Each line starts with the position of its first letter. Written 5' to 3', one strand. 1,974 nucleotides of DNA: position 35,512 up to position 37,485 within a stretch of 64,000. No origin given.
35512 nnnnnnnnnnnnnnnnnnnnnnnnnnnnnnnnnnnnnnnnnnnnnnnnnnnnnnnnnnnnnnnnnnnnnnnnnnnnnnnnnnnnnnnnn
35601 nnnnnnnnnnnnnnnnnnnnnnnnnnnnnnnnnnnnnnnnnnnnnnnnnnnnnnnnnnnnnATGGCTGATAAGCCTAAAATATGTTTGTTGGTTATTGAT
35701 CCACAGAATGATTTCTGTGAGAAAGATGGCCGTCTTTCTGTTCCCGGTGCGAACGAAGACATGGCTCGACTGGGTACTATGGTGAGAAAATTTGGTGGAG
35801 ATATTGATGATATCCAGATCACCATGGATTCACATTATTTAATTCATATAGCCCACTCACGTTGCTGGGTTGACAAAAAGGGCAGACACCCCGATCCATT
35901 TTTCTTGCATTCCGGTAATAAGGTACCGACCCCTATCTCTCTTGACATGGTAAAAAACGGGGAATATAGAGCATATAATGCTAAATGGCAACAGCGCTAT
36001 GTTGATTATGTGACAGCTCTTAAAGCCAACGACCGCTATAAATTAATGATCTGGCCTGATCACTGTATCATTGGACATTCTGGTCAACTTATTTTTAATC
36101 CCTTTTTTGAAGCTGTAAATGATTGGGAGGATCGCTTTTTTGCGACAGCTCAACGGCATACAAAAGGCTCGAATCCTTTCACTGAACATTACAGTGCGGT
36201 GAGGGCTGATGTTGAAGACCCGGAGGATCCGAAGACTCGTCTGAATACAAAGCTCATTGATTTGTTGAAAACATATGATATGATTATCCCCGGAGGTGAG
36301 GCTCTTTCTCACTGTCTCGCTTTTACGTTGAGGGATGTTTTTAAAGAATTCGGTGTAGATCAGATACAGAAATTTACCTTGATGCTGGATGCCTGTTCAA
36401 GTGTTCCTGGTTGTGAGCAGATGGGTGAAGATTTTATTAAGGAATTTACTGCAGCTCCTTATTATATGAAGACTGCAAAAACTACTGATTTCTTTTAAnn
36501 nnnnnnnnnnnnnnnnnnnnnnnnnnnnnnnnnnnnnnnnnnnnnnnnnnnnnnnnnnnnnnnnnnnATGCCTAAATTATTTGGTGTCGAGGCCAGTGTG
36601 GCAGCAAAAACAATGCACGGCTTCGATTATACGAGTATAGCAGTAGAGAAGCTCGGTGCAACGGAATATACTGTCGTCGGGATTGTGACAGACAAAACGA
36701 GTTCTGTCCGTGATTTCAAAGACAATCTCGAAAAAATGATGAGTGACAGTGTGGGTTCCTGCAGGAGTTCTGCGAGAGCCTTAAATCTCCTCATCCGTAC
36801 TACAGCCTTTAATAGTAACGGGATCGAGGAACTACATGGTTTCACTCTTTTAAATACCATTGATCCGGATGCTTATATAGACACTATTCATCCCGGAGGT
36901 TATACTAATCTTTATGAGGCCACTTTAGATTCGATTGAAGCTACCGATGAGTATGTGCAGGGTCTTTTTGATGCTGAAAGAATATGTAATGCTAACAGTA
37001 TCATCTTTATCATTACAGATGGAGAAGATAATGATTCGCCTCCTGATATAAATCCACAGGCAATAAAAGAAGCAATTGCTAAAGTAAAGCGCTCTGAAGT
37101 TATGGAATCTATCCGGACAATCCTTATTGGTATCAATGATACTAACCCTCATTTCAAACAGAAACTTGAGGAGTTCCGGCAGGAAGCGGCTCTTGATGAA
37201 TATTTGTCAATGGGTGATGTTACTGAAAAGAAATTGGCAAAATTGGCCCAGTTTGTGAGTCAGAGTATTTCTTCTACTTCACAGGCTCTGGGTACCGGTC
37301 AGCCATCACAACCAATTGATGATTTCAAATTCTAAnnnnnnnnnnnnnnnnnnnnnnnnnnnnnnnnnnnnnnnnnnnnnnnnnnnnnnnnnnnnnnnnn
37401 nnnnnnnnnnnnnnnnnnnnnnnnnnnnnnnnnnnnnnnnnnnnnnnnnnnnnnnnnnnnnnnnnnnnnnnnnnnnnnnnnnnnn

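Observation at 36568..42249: TerY-P-like triad (vWA protein, PP2C-like phosphatase, Ser/Thr-kinase-like protein) with an embedded SPFH protein and small membrane proteins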

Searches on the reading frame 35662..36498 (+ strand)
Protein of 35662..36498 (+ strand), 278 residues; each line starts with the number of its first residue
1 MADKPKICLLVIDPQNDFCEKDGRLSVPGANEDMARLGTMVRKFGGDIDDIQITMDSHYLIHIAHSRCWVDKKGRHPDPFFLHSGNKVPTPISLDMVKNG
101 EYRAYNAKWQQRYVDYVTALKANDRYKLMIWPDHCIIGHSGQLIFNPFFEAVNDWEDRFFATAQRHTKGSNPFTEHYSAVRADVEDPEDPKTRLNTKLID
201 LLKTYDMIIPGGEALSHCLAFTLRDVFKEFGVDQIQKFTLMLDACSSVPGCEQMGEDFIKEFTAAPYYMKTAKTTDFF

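Call 22: search_protein_families(library=pfam, proteins=[window:35662-36498:+], max_evalue=0.01)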
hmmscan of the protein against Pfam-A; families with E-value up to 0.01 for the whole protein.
window:35662-36498:+ (278 aa): 0 families

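Call 24: search_solved_structures(query=window:35662-36498:+, max_evalue=0.1)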
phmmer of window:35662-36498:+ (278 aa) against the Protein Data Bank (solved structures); distinct sequences matched with E-value up to 0.1: 1.
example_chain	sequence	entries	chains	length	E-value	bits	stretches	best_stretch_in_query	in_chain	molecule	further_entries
2h0r_A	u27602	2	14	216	0.0033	20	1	9-73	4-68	Nicotinamidase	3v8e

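Call 101: search_solved_structures(query=A5, max_evalue=0.01, show_alignments=1)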
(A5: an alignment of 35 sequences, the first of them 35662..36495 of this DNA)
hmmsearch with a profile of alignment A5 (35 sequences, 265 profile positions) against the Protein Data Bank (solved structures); distinct sequences matched with E-value up to 0.01: 8.
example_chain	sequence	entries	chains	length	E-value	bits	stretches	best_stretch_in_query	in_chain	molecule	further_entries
2h0r_A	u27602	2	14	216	3.2e-13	52.6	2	5-70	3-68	Nicotinamidase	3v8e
29iv_A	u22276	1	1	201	4.7e-08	35.7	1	118-242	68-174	nicotinamidase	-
3pl1_A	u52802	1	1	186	3.7e-07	32.7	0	6-39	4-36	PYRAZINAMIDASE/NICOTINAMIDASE PNCA (PZase)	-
1ilw_A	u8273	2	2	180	1.1e-06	31.2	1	5-61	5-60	180 aa long hypothetical Pyrazinamidase/nicotinamidase | 180aa long hypothetical Pyrazinamidase/Nicotinamidase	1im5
2wt9_A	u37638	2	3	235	9.6e-06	28.1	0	116-263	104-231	NICOTINAMIDASE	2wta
3r2j_A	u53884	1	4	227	0.00016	24.1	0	119-233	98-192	Alpha/beta-hydrolase-like protein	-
3irv_A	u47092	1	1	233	0.00021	23.7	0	4-39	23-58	CYSTEINE HYDROLASE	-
9u8m_A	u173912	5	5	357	0.0033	19.8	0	118-215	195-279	nicotinamidase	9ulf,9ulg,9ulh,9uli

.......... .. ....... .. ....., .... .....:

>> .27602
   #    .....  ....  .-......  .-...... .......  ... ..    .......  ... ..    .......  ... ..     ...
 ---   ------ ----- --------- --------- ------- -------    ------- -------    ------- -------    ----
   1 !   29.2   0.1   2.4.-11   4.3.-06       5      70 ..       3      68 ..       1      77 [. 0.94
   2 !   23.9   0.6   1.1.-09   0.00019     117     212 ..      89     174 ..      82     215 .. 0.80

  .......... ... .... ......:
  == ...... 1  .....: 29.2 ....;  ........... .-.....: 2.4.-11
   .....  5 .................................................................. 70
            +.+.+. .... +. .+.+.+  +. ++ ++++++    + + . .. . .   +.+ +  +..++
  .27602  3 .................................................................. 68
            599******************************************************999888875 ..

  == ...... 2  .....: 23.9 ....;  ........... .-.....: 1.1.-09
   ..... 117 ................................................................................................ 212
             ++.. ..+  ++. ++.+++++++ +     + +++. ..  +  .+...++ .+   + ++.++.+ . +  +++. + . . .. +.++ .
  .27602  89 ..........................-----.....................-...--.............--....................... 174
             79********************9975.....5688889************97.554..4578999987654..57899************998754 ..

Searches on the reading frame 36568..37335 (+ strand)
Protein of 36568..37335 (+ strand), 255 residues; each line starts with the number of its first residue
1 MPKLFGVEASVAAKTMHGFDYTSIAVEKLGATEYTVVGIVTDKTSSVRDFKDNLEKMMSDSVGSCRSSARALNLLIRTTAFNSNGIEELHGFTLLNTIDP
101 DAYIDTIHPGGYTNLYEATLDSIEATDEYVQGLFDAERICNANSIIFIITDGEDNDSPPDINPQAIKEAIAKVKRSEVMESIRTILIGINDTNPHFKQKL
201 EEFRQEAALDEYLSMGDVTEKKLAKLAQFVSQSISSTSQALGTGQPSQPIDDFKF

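Call 3: search_protein_families(library=pfam, proteins=[window:36568-37335:+], max_evalue=0.1)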
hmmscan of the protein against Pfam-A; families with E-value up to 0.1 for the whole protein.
window:36568-37335:+ (255 aa): 1 family
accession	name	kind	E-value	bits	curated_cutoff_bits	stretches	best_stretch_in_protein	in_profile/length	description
PF00092.34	VWA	-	0.00018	22.2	23.8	1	108-208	74-155/174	von Willebrand factor type A domain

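Call 4: search_protein_families(library=padloc, proteins=[window:36568-37335:+], max_evalue=0.1)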
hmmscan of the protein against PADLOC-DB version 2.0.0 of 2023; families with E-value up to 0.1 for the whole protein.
window:36568-37335:+ (255 aa): 0 families

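Call 5: search_protein_families(library=phrogs, proteins=[window:36568-37335:+], max_evalue=0.01)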
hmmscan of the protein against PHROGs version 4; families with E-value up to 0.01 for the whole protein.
window:36568-37335:+ (255 aa): 2 families
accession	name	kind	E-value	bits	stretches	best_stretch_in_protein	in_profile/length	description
phrog_7371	-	unknown function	4.5e-05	24.1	1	34-174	6-128/204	-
phrog_31442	-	unknown function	0.0063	17.4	0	157-208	122-174/208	-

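Call 6: search_protein_families(library=ncbifam, proteins=[window:36568-37335:+], max_evalue=0.01)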
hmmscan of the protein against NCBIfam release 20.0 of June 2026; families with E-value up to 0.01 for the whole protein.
window:36568-37335:+ (255 aa): 0 families

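Call 95: find_related_loci(query=A3, collection=viral_contigs, flank=9000)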
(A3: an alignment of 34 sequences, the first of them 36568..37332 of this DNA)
Query A3 (255 aa) in viral_contigs; peptide patterns used: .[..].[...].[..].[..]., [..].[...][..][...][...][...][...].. (x = any residue, [..] = any of these).
160 stretches matched a pattern; 114 encode a relative of the query (tblastn E <= 1e-3); the best 80 are kept; 80 distinct loci.
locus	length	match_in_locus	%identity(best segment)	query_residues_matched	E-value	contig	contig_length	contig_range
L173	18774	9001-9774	59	1-255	5e-95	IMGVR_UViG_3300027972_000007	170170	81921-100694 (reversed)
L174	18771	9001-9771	52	1-255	4e-75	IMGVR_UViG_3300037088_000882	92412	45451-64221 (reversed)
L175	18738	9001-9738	43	1-251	2e-59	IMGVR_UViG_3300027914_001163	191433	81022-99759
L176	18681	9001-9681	50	18-250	4e-59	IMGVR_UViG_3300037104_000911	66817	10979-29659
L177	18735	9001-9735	43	1-250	5e-58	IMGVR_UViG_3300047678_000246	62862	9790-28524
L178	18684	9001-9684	47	19-251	2e-57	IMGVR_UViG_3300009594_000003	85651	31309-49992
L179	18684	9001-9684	47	19-251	2e-57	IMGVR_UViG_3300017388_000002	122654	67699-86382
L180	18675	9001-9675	47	19-251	4e-56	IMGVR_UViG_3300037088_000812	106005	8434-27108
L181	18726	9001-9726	42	1-250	3e-55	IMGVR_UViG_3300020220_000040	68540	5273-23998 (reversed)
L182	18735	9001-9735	41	1-250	1e-54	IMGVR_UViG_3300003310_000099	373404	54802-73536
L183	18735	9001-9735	41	1-250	4e-54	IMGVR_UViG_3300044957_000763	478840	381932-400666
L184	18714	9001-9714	42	6-250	2e-53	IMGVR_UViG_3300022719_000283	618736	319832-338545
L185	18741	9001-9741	44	1-250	1e-53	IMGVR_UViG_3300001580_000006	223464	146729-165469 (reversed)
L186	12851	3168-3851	42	19-251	1e-53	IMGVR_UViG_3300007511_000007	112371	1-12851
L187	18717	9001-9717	42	8-250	3e-53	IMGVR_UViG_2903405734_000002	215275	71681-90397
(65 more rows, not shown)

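Call 102: search_solved_structures(query=A3, max_evalue=0.01)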
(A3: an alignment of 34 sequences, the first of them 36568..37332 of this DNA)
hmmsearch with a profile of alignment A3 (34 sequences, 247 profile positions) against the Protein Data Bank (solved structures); distinct sequences matched with E-value up to 0.01: 0.

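Call 103: search_protein_families(library=pfam, alignment_id=A3, max_evalue=0.01)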
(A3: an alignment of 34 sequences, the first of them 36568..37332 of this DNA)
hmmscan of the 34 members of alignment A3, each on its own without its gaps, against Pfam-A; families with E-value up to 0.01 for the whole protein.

A. member 1, window:36568-37332:+ (255 aa): 1 family
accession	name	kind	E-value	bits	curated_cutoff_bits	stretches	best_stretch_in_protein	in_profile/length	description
PF00092.34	VWA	-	0.00018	22.2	23.8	1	108-208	74-155/174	von Willebrand factor type A domain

B. families by the number of members that match (of 34 scanned): 8 families
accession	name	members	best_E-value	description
PF00092.34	VWA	17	2.9e-07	von Willebrand factor type A domain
PF13519.12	VWA_2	11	3.5e-05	von Willebrand factor type A domain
PF05762.20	VWA_CoxE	5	0.0003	VWA domain containing CoxE-like protein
PF11181.13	YflT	2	0.0039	Heat induced stress protein YflT domain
PF11328.14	DUF3130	1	0.00011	Protein of unknown function (DUF3130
PF10138.15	vWA-TerF-like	1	0.0016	vWA found in TerF C terminus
PF07002.22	Copine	1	0.0019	Copine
PF17610.7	DUF5505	1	0.0023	Family of unknown function (DUF5505)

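Call 111: search_protein_representatives(protein=window:36568-37335:+)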
Query: 255 residues. Proteins with E-value up to 0.001 (for the whole library): 727; up to 1e-10: 581; up to 1e-30: 320. The best 150 are listed.
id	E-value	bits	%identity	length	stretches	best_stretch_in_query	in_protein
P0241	1.2e-126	437.6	79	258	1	1-255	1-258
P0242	1.6e-72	260.4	52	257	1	1-255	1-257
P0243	2.2e-69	250.1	50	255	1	1-255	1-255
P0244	7.4e-60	219.0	50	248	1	15-250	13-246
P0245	9.3e-60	218.7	47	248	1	1-250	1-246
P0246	3.2e-59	216.9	48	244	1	16-251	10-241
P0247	9.1e-59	215.4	46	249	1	2-251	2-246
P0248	1.1e-57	211.9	46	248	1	1-250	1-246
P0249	1.4e-57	211.5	46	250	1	15-250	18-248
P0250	4.1e-53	196.9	44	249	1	1-250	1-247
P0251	1.1e-52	195.5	45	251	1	3-250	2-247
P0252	4.3e-52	193.6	46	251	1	1-249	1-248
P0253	7.6e-52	192.8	43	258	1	1-252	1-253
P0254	4.8e-51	190.1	44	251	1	1-248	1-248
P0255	1.1e-50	188.9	43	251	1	9-250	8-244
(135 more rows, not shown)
